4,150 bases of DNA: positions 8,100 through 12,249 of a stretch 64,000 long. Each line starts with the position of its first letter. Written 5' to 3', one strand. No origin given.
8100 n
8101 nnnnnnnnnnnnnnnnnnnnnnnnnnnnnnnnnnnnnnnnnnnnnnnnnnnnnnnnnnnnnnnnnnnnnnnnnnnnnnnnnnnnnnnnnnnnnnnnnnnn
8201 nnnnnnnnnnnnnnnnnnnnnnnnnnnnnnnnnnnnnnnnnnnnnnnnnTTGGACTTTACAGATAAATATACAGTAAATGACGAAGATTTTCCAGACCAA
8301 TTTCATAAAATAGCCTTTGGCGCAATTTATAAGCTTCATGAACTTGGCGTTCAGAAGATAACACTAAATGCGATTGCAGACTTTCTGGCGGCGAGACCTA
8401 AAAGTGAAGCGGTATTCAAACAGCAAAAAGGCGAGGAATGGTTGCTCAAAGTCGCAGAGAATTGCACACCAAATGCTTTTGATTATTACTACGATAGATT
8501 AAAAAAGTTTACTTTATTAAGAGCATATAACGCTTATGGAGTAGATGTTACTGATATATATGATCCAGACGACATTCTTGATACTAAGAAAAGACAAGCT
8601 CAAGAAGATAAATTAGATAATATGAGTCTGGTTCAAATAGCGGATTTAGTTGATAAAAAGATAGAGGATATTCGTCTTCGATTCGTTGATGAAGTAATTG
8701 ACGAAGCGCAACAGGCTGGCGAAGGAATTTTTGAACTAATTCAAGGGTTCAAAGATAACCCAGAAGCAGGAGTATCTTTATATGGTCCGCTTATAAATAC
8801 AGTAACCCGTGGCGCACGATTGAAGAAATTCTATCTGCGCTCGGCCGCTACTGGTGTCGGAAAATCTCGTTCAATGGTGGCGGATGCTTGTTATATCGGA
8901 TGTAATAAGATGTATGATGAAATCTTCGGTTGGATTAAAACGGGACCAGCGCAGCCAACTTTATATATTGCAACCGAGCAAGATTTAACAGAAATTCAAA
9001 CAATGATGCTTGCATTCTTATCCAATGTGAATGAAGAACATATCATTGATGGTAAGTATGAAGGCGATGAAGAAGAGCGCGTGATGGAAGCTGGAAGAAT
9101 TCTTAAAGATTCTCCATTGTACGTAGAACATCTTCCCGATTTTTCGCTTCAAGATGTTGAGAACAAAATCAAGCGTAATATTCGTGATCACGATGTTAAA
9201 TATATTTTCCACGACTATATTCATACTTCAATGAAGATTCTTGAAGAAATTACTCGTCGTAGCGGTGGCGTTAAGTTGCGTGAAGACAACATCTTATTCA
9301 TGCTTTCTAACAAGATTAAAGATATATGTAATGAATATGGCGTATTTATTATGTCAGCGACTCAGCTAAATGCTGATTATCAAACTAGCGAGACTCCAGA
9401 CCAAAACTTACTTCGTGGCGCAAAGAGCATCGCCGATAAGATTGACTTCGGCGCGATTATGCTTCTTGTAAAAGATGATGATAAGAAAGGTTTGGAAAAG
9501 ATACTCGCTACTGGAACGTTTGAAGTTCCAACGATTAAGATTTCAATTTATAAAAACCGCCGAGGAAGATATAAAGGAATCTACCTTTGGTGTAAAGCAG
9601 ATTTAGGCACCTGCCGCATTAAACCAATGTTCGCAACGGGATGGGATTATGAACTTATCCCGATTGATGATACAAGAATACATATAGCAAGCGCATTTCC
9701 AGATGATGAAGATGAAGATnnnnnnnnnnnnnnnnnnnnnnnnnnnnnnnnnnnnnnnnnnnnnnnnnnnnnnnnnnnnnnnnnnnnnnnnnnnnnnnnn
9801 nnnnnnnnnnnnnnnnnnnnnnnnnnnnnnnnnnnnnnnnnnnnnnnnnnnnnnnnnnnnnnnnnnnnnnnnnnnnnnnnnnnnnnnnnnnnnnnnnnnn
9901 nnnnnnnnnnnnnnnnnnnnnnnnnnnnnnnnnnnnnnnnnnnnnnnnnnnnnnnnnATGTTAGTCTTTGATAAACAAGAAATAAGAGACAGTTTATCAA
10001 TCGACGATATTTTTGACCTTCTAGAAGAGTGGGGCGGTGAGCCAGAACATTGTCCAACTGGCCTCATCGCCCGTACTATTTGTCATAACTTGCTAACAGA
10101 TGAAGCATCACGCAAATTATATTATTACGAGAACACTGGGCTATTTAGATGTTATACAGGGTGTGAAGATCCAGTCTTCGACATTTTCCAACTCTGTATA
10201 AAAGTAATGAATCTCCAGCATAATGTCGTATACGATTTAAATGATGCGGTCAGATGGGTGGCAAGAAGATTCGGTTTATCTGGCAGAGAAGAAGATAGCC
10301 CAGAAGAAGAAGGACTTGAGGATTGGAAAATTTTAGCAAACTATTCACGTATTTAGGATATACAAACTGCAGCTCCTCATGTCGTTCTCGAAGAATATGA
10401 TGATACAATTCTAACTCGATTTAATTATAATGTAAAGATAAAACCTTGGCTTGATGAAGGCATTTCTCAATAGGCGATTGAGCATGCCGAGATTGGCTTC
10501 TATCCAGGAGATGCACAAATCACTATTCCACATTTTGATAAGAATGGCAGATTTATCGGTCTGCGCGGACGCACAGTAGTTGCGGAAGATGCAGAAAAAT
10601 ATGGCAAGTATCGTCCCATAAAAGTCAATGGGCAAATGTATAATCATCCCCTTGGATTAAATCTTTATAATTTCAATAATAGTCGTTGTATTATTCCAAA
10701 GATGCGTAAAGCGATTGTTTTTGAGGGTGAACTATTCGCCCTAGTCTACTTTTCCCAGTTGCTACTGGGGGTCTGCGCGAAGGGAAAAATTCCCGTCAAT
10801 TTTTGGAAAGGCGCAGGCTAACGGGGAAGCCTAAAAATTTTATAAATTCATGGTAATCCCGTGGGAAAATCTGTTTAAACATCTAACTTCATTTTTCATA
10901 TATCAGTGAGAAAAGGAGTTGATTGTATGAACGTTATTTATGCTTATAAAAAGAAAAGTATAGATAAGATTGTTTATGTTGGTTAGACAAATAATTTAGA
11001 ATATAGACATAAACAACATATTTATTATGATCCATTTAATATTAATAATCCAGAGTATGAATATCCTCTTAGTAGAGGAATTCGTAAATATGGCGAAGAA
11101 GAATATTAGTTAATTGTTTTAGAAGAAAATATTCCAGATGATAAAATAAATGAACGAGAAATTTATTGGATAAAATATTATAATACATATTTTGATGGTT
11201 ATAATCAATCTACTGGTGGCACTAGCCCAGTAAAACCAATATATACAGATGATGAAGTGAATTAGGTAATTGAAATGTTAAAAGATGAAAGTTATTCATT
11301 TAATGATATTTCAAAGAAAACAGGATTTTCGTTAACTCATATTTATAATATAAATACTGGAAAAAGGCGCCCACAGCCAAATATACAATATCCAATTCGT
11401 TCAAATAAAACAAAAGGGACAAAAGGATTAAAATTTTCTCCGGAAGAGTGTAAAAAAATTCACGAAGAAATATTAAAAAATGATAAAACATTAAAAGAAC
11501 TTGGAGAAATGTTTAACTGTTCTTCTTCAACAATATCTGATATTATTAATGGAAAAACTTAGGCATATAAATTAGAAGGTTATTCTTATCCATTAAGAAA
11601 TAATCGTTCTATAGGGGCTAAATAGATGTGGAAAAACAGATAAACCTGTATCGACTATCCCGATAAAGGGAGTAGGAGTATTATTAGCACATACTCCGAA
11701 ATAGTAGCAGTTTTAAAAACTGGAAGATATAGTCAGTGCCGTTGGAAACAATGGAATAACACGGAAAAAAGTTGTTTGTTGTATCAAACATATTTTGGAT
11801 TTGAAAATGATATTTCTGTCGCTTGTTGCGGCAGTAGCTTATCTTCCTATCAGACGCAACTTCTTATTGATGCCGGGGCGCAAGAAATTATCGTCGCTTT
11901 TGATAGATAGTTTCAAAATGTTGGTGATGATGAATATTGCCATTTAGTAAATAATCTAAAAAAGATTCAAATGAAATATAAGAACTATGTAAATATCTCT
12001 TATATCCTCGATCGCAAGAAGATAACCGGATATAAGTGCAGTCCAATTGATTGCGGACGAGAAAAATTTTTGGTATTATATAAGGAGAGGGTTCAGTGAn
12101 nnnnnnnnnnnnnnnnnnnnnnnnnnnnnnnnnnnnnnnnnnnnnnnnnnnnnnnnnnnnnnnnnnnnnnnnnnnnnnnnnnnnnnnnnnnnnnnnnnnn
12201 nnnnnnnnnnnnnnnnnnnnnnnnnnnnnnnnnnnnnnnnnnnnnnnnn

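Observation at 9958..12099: DnaG-type primase split by a ~1035-nt group-I-like intron carrying a GIY-YIG homing endonuclease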

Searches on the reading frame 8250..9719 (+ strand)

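Call 60: search_protein_families(library=phrogs, max_evalue=0.00001, proteins=[window:8250-9719:+])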
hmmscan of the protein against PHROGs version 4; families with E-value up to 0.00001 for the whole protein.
seq(490 aa): 3 families
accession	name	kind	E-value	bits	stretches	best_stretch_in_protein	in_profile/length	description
phrog_19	-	DNA, RNA and nucleotide metabolism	1.4e-51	177.1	1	7-460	183-581/621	DnaB-like replicative helicase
phrog_239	-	DNA, RNA and nucleotide metabolism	2.4e-15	57.6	1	105-466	291-605/801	DNA primase/helicase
phrog_243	-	DNA, RNA and nucleotide metabolism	1.2e-11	45.1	1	189-459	32-267/273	DnaB-like replicative helicase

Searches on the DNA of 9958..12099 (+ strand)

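Call 5: search_rna_families(source=window, start=10650, end=11850, threshold=evalue, max_evalue=10, show_alignments=4)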
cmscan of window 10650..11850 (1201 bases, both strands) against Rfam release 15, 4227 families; matches with E-value up to 10: 3.
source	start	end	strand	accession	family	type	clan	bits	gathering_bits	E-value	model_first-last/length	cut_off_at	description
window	11130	11171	+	RF02054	STnc420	Gene; sRNA;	-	22.6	70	0.13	1-58/58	no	Salmonella enterica sRNA STnc420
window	11472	11547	+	RF00353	snoR31_Z110_Z27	Gene; snRNA; snoRNA; CD-box;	-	20.2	45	9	1-97/97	no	Small nucleolar RNA snoR31/Z110/Z27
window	11021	11051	+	RF02108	DLEU2_4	Gene; lncRNA;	-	13.8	40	8.7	25-58/58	no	Deleted in lymphocytic leukemia 2 conserved region 4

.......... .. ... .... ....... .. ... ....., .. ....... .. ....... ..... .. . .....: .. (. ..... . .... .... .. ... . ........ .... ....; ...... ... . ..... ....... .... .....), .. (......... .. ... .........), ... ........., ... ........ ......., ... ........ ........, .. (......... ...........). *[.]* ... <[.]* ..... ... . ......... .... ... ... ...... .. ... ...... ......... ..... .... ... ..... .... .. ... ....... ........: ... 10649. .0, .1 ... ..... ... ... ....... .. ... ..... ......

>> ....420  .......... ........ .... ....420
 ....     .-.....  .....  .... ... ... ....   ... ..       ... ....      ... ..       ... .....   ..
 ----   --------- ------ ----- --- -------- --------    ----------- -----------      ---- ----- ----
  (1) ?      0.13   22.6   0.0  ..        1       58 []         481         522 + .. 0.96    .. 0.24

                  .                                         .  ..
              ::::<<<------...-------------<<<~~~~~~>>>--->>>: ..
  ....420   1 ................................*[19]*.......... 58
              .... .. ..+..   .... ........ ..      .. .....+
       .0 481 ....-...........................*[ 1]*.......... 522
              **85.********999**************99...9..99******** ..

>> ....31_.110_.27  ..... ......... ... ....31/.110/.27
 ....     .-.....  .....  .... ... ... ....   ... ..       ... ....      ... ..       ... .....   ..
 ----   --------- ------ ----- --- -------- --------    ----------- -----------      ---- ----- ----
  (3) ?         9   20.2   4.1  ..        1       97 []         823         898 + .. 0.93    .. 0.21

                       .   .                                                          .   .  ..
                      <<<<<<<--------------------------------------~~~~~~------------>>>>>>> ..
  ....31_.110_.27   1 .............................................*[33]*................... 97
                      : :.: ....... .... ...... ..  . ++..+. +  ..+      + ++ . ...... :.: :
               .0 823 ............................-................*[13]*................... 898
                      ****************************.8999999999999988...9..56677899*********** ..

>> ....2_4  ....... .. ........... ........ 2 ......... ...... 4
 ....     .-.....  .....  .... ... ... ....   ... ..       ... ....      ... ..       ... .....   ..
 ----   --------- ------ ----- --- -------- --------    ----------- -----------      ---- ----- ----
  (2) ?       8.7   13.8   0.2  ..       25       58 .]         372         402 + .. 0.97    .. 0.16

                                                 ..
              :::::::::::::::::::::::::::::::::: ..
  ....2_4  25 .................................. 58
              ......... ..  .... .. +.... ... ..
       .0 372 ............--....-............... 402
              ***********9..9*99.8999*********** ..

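Call 10: search_dna_similar(query=window:9958-12099:+, collection=phages, mode=distant, max_rows=25)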
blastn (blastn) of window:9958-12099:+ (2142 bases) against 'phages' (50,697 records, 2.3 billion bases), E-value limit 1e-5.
Records with a match: 2; places in all: 2; records where one place covers at least 80% of the query: 0.
Best place of each record, by identity: 60-80% 2.
By first word of the organism name: Enterococcus 2.
By host as written in the record: Enterococcus faecalis 2.
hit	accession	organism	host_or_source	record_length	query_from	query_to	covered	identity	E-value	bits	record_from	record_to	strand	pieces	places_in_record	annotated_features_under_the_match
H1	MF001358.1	Enterococcus phage EF1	Enterococcus faecalis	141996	860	1531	31%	65.7%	3e-30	140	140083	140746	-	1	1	hypothetical protein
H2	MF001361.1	Enterococcus phage EF5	Enterococcus faecalis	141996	860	1531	31%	65.7%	3e-30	140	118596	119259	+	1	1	hypothetical protein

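Call 32: get_annotated_region(hit=H1, flank=2500)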
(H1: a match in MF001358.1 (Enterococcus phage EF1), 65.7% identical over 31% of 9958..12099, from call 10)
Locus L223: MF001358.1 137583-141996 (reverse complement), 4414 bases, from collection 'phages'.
description: Enterococcus phage EF1, partial genome.
organism: Enterococcus phage EF1 (NCBI taxid 2025813)
taxonomy: Viruses; Duplodnaviria; Heunggongvirae; Uroviricota; Caudoviricetes
host: Enterococcus faecalis; source: -; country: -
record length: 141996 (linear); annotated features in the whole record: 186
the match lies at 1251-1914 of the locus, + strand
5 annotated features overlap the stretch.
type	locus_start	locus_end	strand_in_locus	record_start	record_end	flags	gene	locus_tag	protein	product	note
CDS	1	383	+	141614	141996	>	-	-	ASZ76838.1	hypothetical protein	-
CDS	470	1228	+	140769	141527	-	-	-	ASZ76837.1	hypothetical protein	-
CDS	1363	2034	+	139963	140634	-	-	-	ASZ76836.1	hypothetical protein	-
CDS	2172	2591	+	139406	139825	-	-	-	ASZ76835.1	hypothetical protein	-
CDS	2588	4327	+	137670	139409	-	-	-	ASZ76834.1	hypothetical protein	-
